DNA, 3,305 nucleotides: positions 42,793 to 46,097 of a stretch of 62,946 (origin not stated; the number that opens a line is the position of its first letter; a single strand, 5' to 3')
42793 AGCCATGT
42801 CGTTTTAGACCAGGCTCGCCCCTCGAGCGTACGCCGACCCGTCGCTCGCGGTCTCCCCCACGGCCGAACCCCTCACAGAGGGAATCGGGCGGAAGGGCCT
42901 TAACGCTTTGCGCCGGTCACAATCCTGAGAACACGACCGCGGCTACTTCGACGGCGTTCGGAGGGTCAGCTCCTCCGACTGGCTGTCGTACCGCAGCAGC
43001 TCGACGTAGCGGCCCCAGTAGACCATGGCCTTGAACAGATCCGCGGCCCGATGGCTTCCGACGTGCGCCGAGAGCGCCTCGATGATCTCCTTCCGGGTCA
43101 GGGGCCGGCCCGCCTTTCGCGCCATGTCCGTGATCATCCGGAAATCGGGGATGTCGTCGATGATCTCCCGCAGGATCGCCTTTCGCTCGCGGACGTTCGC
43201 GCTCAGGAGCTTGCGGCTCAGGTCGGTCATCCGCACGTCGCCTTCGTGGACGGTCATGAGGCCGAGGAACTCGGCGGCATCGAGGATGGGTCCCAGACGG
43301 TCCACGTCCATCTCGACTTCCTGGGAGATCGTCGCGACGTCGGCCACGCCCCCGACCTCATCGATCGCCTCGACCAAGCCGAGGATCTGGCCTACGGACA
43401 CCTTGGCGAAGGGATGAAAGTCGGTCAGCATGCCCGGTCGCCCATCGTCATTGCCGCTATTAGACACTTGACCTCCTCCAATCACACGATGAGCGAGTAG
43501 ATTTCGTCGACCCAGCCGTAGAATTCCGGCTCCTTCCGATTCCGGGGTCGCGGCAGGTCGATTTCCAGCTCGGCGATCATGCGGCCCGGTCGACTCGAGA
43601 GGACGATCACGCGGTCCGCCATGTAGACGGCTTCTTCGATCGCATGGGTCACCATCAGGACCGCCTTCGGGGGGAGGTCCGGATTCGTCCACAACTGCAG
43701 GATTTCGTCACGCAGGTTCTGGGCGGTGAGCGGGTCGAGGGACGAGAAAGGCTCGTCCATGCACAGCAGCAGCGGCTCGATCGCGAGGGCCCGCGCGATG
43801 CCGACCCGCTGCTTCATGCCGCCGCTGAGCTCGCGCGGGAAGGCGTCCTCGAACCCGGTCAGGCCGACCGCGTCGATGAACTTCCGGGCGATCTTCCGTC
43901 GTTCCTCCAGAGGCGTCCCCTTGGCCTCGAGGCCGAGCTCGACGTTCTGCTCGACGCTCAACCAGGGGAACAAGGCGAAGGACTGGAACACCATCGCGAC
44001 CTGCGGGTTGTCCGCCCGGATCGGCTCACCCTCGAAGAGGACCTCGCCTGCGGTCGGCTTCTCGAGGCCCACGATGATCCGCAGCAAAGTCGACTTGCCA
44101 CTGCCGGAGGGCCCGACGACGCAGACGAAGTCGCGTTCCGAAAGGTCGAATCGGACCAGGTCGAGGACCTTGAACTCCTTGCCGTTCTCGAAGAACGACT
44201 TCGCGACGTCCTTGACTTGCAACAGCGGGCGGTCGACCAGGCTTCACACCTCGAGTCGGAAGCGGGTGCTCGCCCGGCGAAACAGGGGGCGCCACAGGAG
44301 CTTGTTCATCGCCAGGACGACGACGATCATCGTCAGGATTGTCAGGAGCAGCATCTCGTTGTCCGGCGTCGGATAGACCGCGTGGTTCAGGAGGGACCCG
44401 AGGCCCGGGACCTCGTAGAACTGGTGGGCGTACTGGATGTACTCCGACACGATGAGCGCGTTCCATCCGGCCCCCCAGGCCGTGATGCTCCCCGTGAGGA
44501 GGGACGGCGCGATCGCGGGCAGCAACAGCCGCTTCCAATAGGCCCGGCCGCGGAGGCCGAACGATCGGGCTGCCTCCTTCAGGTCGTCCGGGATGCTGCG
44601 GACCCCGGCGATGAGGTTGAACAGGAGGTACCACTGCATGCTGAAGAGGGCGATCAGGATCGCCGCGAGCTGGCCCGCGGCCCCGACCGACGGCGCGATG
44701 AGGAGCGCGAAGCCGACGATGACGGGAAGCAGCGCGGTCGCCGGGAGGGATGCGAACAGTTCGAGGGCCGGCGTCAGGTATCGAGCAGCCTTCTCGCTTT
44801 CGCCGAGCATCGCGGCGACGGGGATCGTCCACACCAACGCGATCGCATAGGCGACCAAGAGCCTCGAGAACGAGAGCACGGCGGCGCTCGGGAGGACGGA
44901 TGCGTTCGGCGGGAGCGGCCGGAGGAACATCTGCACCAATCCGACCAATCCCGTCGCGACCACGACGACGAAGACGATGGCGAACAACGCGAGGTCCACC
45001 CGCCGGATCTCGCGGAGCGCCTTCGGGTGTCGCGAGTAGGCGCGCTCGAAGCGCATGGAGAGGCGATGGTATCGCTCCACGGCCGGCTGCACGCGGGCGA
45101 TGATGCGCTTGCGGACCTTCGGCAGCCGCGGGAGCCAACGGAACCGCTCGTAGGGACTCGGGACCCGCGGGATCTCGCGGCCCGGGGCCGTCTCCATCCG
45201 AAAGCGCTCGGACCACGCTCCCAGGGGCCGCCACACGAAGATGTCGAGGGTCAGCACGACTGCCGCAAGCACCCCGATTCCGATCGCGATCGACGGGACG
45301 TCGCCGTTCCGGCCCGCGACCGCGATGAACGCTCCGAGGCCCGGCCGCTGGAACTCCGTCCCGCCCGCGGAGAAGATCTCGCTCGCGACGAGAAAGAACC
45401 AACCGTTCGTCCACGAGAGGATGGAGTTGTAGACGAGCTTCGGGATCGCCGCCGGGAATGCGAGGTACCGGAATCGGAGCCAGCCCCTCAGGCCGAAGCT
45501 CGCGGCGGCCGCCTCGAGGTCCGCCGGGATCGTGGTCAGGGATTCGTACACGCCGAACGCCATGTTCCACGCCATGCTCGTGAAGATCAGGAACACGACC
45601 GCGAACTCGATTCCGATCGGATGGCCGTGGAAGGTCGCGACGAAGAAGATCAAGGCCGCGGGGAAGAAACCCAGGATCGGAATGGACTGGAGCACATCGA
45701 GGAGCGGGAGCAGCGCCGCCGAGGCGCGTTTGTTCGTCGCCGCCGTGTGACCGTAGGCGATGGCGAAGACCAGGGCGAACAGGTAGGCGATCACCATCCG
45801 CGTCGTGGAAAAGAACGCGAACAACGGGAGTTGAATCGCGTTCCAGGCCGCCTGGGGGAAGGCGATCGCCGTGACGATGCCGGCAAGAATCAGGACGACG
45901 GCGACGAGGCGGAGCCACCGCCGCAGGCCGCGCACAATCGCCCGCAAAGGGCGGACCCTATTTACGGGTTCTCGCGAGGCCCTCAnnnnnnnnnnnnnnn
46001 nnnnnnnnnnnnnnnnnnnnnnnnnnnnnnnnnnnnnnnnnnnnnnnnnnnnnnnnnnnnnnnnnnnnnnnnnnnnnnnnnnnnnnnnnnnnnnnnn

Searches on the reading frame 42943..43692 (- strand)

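Call 81: search_protein_families(library=pfam, proteins=[window:42943-43692:-], max_evalue=0.0001)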
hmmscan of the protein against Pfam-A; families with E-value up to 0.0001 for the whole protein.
window:42943-43692:- (249 aa): 1 family
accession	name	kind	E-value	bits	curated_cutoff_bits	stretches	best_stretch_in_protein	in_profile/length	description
PF09821.14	AAA_assoc_C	-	3.6e-26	92.5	27.6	1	122-236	3-119/119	C-terminal AAA-associated domain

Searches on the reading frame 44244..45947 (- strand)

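Call 80: search_protein_families(library=pfam, proteins=[window:44244-45947:-], max_evalue=0.0001)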
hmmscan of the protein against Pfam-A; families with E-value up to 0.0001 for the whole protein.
window:44244-45947:- (567 aa): 1 family
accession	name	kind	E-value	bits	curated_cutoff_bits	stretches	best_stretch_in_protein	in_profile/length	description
PF00528.27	BPD_transp_1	-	5.5e-26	91.9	26.4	2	375-545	2-169/184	Binding-protein-dependent transport system inner membrane component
